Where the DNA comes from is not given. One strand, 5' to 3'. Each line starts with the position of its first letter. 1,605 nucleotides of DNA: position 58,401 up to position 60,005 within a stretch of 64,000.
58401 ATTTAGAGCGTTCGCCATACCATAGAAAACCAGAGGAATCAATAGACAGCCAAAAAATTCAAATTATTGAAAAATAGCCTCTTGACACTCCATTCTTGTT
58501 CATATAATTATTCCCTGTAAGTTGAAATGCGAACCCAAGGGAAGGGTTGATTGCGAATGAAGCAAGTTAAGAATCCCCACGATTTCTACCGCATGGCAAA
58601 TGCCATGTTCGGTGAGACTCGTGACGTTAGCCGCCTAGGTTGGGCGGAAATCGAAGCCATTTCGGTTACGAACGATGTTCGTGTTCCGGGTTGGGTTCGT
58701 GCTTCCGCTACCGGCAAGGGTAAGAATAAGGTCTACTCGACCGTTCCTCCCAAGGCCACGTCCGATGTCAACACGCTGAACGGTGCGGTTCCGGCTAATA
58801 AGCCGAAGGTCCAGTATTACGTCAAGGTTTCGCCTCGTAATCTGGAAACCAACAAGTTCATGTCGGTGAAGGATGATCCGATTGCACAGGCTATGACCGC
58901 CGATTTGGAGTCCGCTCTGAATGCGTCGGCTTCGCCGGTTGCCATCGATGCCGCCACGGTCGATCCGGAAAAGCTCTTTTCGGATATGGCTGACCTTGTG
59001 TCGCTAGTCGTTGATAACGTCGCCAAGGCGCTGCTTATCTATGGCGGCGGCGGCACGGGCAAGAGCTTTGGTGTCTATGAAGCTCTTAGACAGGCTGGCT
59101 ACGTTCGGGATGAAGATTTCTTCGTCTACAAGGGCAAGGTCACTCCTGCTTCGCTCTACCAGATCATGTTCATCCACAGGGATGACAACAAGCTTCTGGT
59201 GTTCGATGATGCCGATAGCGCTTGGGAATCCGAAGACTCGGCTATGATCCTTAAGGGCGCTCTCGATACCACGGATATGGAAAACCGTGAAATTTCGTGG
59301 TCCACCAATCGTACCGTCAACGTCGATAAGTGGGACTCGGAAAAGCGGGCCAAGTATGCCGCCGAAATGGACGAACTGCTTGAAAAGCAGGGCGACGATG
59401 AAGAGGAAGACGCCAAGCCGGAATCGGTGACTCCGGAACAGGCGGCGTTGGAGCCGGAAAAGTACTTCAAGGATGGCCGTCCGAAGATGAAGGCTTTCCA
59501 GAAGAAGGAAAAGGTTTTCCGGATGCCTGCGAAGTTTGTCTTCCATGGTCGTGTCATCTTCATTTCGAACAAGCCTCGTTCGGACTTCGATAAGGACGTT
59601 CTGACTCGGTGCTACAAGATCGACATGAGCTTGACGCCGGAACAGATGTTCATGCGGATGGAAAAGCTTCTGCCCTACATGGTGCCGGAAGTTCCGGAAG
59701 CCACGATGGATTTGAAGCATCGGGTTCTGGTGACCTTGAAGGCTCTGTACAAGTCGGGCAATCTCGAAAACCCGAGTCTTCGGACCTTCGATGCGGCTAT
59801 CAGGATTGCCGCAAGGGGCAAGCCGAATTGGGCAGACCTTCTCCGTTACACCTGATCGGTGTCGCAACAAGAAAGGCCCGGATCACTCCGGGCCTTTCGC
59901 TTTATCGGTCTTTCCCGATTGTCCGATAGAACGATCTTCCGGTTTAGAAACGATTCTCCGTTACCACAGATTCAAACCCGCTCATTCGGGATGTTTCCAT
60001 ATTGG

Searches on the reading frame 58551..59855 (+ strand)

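Call 11: search_protein_families(library=pfam, proteins=[window:58551-59855:+], max_evalue=0.01)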
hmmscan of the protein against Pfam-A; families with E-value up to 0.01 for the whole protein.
window:58551-59855:+ (434 aa): 0 families

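Call 96: search_protein_families(library=phrogs, proteins=[window:58551-59855:+], max_evalue=0.001)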
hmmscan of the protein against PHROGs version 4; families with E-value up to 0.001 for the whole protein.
window:58551-59855:+ (434 aa): 2 families
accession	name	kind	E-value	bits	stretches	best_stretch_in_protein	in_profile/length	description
phrog_1250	-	unknown function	1.2e-25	91.2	1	130-253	76-196/327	unknown function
phrog_14322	-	unknown function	0.00028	21.2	1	147-239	215-308/398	-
